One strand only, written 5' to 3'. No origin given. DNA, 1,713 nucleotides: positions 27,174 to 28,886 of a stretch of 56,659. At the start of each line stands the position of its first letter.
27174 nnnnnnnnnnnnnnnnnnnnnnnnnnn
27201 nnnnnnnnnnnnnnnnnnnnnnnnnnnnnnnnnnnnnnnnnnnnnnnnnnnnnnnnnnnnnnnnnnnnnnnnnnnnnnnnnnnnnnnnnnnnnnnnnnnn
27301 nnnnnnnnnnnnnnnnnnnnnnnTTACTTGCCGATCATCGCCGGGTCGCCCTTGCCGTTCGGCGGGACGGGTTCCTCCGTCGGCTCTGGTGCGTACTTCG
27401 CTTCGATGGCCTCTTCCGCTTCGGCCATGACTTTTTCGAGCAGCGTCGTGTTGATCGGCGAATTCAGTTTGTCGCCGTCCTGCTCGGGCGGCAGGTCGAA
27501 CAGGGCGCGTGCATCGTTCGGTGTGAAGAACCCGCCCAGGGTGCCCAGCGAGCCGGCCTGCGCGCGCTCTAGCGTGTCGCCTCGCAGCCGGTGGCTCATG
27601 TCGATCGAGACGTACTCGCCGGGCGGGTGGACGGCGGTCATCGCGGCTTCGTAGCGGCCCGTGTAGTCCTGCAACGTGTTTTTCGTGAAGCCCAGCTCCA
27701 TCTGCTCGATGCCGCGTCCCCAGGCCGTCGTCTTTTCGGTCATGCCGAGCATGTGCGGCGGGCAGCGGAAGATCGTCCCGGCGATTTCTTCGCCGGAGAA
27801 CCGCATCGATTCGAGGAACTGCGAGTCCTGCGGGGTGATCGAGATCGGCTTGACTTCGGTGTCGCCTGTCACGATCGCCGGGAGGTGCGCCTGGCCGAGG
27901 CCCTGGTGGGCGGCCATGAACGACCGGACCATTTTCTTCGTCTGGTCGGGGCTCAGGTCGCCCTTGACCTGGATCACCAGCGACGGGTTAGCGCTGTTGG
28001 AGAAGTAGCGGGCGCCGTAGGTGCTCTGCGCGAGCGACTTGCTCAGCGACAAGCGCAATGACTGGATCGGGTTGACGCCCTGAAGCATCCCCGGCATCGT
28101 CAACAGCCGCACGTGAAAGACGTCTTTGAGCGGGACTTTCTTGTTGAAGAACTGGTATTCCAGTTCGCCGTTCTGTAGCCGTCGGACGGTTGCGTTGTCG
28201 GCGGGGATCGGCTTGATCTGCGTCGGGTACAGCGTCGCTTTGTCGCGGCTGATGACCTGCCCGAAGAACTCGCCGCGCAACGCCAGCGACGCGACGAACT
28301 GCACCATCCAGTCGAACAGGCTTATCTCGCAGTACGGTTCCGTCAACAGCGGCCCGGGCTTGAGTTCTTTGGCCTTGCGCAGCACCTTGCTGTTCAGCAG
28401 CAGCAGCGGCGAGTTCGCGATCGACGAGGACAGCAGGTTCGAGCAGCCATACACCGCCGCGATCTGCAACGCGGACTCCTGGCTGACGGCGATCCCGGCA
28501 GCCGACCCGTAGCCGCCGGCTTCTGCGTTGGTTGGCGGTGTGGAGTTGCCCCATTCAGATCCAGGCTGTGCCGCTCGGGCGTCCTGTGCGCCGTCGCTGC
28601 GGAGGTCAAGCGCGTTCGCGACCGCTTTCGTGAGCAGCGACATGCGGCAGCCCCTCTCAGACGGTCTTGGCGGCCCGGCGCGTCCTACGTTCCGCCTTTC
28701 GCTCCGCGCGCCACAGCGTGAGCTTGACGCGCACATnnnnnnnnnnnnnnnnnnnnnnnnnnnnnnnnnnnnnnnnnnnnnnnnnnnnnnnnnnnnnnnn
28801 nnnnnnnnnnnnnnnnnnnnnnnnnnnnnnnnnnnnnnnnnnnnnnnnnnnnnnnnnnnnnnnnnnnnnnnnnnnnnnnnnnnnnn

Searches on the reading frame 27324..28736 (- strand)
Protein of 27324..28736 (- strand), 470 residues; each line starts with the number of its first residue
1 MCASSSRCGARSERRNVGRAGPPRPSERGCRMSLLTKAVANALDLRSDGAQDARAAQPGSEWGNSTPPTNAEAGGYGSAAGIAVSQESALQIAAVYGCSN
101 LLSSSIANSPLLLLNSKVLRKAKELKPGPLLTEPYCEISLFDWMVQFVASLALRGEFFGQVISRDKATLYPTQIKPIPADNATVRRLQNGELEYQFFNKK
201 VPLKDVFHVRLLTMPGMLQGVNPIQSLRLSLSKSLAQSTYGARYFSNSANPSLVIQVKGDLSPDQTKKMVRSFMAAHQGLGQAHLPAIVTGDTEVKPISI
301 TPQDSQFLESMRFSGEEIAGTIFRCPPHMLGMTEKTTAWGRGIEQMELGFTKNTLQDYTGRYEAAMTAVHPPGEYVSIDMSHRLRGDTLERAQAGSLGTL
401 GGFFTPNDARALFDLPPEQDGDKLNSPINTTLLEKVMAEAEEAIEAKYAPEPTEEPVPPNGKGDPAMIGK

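Call 66: search_protein_families(library=pfam, proteins=[window:27324-28736:-], max_evalue=0.01)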
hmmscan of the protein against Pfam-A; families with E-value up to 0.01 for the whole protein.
window:27324-28736:- (470 aa): 1 family
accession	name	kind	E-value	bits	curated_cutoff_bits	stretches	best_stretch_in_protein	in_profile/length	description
PF04860.17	Phage_portal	-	1.8e-62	211.8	39.1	1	94-413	2-320/321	Phage portal protein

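Call 82: find_related_loci(query=window:27324-28736:-, collection=viral_contigs, flank=4000)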
Query window:27324-28736:- (470 aa) in viral_contigs; peptide patterns used: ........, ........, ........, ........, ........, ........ (x = any residue, [..] = any of these).
8 stretches matched a pattern; 2 encode a relative of the query (tblastn E <= 1e-3); 2 distinct loci.
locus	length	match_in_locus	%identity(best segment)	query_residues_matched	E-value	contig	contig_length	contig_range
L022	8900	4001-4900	71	32-338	2e-146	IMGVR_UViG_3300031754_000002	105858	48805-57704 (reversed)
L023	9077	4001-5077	29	78-430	9e-31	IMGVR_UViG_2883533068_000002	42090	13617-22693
